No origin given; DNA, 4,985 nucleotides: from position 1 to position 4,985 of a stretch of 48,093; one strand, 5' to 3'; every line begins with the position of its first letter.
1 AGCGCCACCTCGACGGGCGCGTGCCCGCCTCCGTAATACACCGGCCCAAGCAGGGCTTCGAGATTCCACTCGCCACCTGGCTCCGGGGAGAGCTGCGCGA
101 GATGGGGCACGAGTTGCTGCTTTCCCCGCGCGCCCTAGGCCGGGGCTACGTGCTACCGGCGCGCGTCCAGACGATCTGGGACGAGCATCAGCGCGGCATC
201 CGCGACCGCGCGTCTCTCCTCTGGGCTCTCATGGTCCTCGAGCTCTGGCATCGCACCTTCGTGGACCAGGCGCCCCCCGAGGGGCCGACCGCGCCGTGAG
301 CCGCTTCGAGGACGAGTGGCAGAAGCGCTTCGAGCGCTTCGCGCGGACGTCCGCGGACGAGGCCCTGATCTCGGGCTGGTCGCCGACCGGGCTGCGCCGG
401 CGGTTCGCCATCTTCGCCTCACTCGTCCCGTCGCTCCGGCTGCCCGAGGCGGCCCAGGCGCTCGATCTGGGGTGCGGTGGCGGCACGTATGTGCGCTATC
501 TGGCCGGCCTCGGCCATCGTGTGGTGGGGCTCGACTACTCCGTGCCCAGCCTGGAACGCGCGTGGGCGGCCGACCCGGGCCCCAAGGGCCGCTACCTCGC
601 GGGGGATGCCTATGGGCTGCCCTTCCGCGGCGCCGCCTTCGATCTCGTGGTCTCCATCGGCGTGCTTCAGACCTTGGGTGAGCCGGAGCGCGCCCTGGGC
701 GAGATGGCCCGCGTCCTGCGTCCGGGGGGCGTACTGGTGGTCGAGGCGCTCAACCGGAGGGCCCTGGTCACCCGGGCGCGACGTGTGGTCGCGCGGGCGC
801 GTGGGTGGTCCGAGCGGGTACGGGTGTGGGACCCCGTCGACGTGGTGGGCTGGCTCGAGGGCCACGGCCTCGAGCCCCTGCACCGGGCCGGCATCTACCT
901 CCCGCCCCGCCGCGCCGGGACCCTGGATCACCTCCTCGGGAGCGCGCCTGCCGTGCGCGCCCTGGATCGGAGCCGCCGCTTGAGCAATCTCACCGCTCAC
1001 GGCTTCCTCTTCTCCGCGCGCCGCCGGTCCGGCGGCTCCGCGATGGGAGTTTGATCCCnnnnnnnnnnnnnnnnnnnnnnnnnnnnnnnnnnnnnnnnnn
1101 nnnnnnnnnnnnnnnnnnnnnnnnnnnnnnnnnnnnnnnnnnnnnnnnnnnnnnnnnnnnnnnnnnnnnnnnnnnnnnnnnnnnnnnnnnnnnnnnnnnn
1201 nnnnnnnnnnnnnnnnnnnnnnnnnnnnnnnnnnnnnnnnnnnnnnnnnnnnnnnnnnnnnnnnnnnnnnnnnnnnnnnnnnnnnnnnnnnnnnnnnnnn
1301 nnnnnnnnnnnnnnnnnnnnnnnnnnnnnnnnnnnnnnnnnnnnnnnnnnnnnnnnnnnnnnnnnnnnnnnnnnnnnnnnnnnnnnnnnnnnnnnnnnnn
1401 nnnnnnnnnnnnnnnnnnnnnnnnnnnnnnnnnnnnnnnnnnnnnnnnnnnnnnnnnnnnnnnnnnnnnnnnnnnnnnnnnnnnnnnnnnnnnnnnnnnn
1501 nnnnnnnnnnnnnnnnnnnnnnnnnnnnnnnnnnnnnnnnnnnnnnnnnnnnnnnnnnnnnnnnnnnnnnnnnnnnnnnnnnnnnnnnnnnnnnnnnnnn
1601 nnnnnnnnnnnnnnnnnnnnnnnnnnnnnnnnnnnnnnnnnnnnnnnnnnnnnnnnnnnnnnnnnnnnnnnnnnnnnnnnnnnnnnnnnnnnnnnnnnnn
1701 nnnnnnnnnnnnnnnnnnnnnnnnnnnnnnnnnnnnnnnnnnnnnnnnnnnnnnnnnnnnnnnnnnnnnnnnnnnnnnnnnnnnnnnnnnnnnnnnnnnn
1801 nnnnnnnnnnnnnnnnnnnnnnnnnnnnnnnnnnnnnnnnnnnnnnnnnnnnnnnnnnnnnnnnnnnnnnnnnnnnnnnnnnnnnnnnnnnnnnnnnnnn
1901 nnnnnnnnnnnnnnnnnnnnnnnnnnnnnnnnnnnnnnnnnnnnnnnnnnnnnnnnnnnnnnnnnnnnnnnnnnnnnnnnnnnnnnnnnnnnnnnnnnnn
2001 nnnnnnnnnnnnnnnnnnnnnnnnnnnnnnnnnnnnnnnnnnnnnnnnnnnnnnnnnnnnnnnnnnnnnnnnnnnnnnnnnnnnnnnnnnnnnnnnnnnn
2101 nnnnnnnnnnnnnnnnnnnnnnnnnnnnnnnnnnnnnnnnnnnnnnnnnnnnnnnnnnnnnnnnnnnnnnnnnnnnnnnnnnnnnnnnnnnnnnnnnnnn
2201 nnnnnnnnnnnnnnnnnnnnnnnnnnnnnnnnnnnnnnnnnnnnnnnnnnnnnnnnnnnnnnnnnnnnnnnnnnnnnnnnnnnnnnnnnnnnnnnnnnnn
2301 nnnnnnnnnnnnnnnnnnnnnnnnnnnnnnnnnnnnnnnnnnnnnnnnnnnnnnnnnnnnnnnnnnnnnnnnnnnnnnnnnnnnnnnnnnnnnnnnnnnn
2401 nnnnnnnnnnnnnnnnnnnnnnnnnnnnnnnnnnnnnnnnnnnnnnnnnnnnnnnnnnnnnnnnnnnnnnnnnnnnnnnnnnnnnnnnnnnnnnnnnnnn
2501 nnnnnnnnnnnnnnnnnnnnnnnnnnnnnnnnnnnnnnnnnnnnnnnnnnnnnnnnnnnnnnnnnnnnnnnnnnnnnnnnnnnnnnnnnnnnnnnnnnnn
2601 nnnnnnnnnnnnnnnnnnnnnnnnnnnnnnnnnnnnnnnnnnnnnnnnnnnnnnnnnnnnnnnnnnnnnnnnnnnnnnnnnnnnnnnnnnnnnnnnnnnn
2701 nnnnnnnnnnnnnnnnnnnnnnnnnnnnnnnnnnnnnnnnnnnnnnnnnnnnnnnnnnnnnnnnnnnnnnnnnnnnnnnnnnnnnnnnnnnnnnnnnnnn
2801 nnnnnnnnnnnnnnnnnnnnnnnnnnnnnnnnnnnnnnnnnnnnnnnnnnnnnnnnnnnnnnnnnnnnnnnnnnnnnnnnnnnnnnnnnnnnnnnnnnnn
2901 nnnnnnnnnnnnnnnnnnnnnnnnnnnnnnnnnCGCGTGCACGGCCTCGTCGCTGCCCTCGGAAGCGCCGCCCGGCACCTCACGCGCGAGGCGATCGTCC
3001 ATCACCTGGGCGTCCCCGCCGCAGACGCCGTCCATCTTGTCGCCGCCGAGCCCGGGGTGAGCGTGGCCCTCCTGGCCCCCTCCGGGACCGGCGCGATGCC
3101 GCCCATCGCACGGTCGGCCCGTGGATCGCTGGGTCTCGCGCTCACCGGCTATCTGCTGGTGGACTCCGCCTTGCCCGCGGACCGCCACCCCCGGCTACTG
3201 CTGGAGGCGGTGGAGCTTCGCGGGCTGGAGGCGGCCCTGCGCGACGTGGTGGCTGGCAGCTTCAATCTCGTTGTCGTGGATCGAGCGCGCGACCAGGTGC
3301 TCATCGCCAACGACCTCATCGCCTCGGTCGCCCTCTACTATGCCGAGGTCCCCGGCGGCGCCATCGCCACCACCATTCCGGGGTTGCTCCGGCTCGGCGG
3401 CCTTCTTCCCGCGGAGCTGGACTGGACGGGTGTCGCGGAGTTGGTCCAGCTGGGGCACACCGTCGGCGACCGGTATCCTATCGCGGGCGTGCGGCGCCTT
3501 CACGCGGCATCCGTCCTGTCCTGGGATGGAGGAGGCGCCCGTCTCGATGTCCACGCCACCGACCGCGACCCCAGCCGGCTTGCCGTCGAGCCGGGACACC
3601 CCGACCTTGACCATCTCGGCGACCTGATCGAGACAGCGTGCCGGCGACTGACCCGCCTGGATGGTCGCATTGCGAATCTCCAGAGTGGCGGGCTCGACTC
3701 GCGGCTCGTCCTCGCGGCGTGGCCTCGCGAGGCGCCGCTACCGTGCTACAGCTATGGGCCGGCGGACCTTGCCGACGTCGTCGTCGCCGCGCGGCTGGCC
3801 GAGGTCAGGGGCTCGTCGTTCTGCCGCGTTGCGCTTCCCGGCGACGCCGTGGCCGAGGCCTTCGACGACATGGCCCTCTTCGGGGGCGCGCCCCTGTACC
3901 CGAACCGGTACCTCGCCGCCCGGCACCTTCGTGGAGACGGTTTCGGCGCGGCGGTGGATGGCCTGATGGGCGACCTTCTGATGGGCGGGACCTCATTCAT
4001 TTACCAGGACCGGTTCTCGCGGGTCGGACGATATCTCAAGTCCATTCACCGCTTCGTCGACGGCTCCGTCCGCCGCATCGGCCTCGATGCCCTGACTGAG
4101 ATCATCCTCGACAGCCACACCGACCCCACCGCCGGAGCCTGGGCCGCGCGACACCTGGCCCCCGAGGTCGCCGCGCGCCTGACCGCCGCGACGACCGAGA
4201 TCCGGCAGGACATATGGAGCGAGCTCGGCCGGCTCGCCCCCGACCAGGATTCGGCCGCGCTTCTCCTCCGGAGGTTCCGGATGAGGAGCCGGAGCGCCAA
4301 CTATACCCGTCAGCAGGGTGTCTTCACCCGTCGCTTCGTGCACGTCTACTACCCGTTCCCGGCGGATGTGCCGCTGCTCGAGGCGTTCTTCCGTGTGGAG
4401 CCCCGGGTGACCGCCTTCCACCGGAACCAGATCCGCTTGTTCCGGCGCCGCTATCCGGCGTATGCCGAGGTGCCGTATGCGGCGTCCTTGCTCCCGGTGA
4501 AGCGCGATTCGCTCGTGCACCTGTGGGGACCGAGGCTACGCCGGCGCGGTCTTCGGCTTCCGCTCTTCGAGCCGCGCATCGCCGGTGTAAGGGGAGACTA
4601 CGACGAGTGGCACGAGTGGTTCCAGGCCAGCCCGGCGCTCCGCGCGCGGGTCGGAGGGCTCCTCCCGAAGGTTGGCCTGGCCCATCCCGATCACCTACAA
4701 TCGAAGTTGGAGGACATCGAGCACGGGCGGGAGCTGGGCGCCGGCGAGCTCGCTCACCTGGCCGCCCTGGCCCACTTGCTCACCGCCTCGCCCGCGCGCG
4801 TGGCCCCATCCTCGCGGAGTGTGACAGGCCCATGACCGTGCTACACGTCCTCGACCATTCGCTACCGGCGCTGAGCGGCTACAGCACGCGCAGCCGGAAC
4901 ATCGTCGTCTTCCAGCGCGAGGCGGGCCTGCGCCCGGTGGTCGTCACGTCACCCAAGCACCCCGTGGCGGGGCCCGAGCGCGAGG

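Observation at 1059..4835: Tandem AsnB paralogs that have lost the glutaminase Cys nucleophile (MYG... and MHG...)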

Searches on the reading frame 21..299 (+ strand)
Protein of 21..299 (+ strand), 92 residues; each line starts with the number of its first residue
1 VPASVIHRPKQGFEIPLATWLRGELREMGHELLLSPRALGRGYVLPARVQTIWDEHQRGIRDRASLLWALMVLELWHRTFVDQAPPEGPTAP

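Call 3: search_protein_families(library=pfam, proteins=[window:21-299:+], max_evalue=0.01)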
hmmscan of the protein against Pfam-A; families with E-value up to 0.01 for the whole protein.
window:21-299:+ (92 aa): 1 family
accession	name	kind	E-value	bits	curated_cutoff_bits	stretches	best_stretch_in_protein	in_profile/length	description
PF00733.27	Asn_synthase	-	1.5e-14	54.9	21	1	1-78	276-354/354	Asparagine synthase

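Call 4: search_protein_families(library=ncbifam, proteins=[window:21-299:+], max_evalue=0.01)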
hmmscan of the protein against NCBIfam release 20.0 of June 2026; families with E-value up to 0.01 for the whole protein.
window:21-299:+ (92 aa): 2 families
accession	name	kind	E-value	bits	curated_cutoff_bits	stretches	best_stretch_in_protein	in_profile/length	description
TIGR03108.1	eps_aminotran_1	hypoth_equivalog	3.8e-14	52.3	816.9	1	1-75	549-623/628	XrtA/PEP-CTERM system amidotransferase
TIGR03104.1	trio_amidotrans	equivalog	9.4e-10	37.3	570.1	1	1-78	509-587/589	N-acetylglutaminylglutamine amidotransferase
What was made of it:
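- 3..299 (+): 3' end of a canonical (glutamine-hydrolysing type) AsnB-family gene. It is the XrtA/PEP-CTERM amidotransferase-like paralogue; its N-terminus lies outside the window. Pfam Asn_synthase positions 276-354 (E 1.5e-14) and TIGR03108 positions 549-623 (calls 3, 4).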

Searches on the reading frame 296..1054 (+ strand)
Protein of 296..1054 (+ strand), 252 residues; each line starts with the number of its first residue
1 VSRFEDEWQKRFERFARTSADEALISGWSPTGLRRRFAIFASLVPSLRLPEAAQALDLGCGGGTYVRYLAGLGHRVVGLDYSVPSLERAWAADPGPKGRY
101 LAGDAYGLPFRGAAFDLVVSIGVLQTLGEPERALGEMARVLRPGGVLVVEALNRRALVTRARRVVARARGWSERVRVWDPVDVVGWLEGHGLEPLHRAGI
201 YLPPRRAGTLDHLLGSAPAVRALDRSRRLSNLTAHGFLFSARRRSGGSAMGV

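Call 3: search_protein_families(library=pfam, proteins=[window:296-1054:+], max_evalue=0.01)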
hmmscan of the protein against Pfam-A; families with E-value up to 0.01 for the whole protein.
window:296-1054:+ (252 aa): 11 families
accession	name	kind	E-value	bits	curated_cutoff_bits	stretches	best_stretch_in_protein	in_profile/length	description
PF08241.18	Methyltransf_11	-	5.7e-25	88.2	21.2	1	56-149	1-95/95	Methyltransferase domain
PF13649.12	Methyltransf_25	-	1.4e-19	71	27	1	56-145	2-97/97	Methyltransferase domain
PF13489.12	Methyltransf_23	-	2.2e-15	57.2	27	1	36-196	5-163/164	Methyltransferase domain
PF08242.18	Methyltransf_12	-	9.8e-15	55.5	30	1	56-147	1-98/98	Methyltransferase domain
PF13847.12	Methyltransf_31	-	2.3e-14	53.7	27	1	52-160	4-114/145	Methyltransferase domain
PF01209.24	Ubie_methyltran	-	3.7e-06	26.9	20.1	1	52-149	48-151/233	ubiE/COQ5 methyltransferase family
PF08003.17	Methyltransf_9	-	0.0018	17.7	23.8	1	54-152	118-220/315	Protein of unknown function (DUF1698)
PF02353.26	CMAS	-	0.002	17.9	27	1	45-155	56-170/273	Mycolic acid cyclopropane synthetase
PF20922.3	Anamorsin_N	-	0.0026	18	27.1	1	114-151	51-89/163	Anamorsin, N-terminal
PF05724.17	TPMT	-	0.0027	17.9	26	1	40-90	26-76/218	Thiopurine S-methyltransferase (TPMT)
PF07021.18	MetW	-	0.0034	17.5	21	1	50-142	12-103/193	Methionine biosynthesis protein MetW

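Call 4: search_protein_families(library=ncbifam, proteins=[window:296-1054:+], max_evalue=0.01)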
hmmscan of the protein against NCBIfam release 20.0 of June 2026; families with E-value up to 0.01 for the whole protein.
window:296-1054:+ (252 aa): 40 families (the best 25 are shown)
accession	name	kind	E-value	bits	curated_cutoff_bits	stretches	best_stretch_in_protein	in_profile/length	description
NF045667.1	MTase_DVU1556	equivalog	3.9e-23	82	155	1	42-158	13-128/213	DVU_1556 family methyltransferase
NF007610.0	PRK10258.1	equivalog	2e-15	56.8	342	1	47-157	38-146/251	malonyl-ACP O-methyltransferase BioC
NF041537.1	ArsM_AhpD_UU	exception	4.9e-14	51.9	510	1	52-150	77-181/345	arsenite methyltransferase/AhpD domain selenoprotein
NF001241.0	PRK00216.1-2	equivalog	2.6e-13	50.2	327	1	46-154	46-152/231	demethylmenaquinone methyltransferase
TIGR02072.1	BioC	equivalog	4.4e-13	49.6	184.95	1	49-151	29-134/244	malonyl-ACP O-methyltransferase BioC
NF047649.1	MTase_UXPK_star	exception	1.8e-12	46.9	460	1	54-150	80-182/283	methyltransferase/UXPK-star double selenoprotein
TIGR01934.1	MenG_MenH_UbiE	subfamily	1.6e-10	40.7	158.35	1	48-153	36-145/223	ubiquinone/menaquinone biosynthesis methyltransferase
NF043040.1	corrin_prot_MT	hypoth_equivalog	1.8e-10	40.6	180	1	51-150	41-148/216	corrinoid protein-associated methyltransferase CpaM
TIGR01983.1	UbiG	equivalog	2.4e-10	40.1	102.95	1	52-157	50-159/228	bifunctional 2-polyprenyl-6-hydroxyphenol methylase/3-demethylubiquinol 3-O-methyltransferase UbiG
NF001244.0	PRK00216.1-5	equivalog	5.2e-10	39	216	1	50-155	47-159/236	bifunctional demethylmenaquinone methyltransferase/2-methoxy-6-polyprenyl-1,4-benzoquinol methylase UbiE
TIGR04345.1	ovoA_Cterm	equivalog_domain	4.2e-09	36.3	170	1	100-150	120-170/242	putative 4-mercaptohistidine N1-methyltransferase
NF045825.1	FAmtase_mtf2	equivalog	7.9e-09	35.1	400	1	54-155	61-164/248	fatty-acid O-methyltransferase Mtf2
NF040539.1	AST_met_ArsM_2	exception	2.1e-08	34.3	240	1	53-149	58-163/262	putative arsinothricin biosynthesis methyltransferase ArsM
NF041536.1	ArsM_DUF2284_UU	exception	7.4e-08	31.2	575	1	50-149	75-180/459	arsenite methyltransferase/DUF2284 domain selenoprotein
NF045823.1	PthPhpthDimycoMt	equivalog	7.6e-08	31.8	300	1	54-154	69-171/256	phthiotriol/phenolphthiotriol dimycocerosates methyltransferase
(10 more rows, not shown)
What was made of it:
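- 296..1054 (+): Class I SAM-dependent methyltransferase. It is conserved between the canonical AsnB and the Cys-less gene in related loci. The best NCBIfam match is the DVU_1556-family MTase at 82 bits, below its cut-off of 155 (calls 3, 4).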

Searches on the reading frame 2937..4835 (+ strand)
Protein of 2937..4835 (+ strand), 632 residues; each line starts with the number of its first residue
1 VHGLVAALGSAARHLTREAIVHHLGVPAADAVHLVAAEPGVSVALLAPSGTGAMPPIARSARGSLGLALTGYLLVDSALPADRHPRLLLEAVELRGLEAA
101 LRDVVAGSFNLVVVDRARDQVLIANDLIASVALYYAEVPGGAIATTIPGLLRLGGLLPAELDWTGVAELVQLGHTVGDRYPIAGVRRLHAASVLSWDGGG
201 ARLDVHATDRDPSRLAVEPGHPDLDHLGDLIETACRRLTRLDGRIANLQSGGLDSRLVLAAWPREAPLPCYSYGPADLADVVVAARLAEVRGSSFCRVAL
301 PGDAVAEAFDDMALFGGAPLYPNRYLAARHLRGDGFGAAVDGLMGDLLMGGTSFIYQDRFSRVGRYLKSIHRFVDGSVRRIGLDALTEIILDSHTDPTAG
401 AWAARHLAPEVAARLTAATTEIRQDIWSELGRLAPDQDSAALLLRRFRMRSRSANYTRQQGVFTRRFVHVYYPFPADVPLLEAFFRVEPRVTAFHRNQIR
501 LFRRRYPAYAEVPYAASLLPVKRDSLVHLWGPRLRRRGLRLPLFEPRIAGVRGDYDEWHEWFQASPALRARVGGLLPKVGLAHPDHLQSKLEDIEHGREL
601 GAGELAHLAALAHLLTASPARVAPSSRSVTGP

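Call 3: search_protein_families(library=pfam, proteins=[window:2937-4835:+], max_evalue=0.01)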
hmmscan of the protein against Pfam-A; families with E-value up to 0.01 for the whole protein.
window:2937-4835:+ (632 aa): 2 families
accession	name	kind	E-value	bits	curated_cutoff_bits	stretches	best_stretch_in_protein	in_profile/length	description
PF00733.27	Asn_synthase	-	1.4e-09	38.6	21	1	227-410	2-174/354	Asparagine synthase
PF13537.11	GATase_7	-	0.00083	19.8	25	1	90-145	60-116/123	Glutamine amidotransferase domain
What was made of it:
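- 2937..4835 (+): Paralog 2: Cys-less AsnB-like protein, 632 aa, GTG start, N-terminus M-H-G-L-V, clade B2. Asn_synthase E 1.4e-09 (call 3).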

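Call 4: search_protein_families(library=ncbifam, proteins=[window:2937-4835:+], max_evalue=0.01)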
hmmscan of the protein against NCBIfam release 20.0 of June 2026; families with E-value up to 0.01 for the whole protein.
window:2937-4835:+ (632 aa): 3 families
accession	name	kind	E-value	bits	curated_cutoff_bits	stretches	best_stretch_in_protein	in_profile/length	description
TIGR01536.1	asn_synth_AEB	equivalog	1.7e-11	43.9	267.1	1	88-351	105-370/517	asparagine synthase (glutamine-hydrolyzing)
TIGR03104.1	trio_amidotrans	equivalog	6.3e-08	31.3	570.1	1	104-260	118-278/589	N-acetylglutaminylglutamine amidotransferase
TIGR03108.1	eps_aminotran_1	hypoth_equivalog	0.0014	17.4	816.9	0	105-262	119-278/628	XrtA/PEP-CTERM system amidotransferase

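Call 66: find_homologous_proteins(query=window:2937-4835:+, max_evalue=1e-20)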
Query window:2937-4835:+ (632 aa): 16 proteins with E <= 1e-20 among 8000 candidates.
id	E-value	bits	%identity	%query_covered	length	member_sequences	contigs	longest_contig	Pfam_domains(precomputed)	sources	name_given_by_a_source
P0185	0.0e+0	1397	100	100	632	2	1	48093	PF00733.28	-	-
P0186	0.0e+0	1183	84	100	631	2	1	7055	PF00733.28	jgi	jgi:asparagine synthetase B (glutamine-hydrolysing)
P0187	0.0e+0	1111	80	100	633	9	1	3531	PF00733.28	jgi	jgi:asparagine synthetase B (glutamine-hydrolysing)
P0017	0.0e+0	1067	77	100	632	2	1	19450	PF00733.28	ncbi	-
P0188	0.0e+0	1066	77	100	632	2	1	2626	PF00733.28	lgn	-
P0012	2.8e-195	669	53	99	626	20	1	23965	PF00733.28,PF13537.12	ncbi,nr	ncbi:MAG TPA: asparagine synthase-related protein [Pseudomonadales bacterium]|nr:asparagine synthase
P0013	5.8e-190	651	52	99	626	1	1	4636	PF00733.28,PF13537.12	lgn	-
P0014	1.9e-186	640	52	96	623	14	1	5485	PF00733.28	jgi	jgi:Asparagine synthase/Glutamine amidotransferase domain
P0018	2.8e-183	629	50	99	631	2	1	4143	PF00733.28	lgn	-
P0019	1.0e-179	617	51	100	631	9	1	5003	PF00733.28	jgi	jgi:asparagine synthetase B (glutamine-hydrolysing)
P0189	4.0e-172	592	49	99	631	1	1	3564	PF00733.28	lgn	-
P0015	8.6e-169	581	49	98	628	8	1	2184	PF00733.28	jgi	-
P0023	8.6e-165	568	47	98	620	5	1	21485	PF00733.28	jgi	jgi:Asparagine synthase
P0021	3.9e-164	566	49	98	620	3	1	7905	PF00733.28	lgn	-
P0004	1.1e-151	525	45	97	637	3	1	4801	PF00733.28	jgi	jgi:Asparagine synthase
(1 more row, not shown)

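Call 67: find_encoding_contigs(protein=P0186, flank=8000, max_places=2)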
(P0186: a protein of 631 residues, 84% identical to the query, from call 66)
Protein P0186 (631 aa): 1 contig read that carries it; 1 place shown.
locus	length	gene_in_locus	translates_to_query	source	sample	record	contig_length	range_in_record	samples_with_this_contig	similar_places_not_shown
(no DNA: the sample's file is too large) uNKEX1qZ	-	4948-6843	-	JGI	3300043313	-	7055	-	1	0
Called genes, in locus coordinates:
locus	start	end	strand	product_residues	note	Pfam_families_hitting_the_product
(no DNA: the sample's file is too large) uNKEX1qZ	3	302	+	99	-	?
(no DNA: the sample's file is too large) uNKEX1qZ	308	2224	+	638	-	PF13522:GATase_6, PF13537:GATase_7, PF00733:Asn_synthase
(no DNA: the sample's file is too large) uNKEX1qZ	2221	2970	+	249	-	PF13489:Methyltransf_23, PF01209:Ubie_methyltran (weak), PF07021:MetW (faint), PF13649:Methyltransf_25, PF13847:Methyltransf_31, PF08241:Methyltransf_11, PF08242:Methyltransf_12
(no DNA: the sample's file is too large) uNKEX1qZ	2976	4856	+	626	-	PF13522:GATase_6 (weak), PF13537:GATase_7 (weak), PF00733:Asn_synthase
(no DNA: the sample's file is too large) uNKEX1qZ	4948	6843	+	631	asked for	PF00733:Asn_synthase (weak)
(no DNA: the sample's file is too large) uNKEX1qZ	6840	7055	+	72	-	?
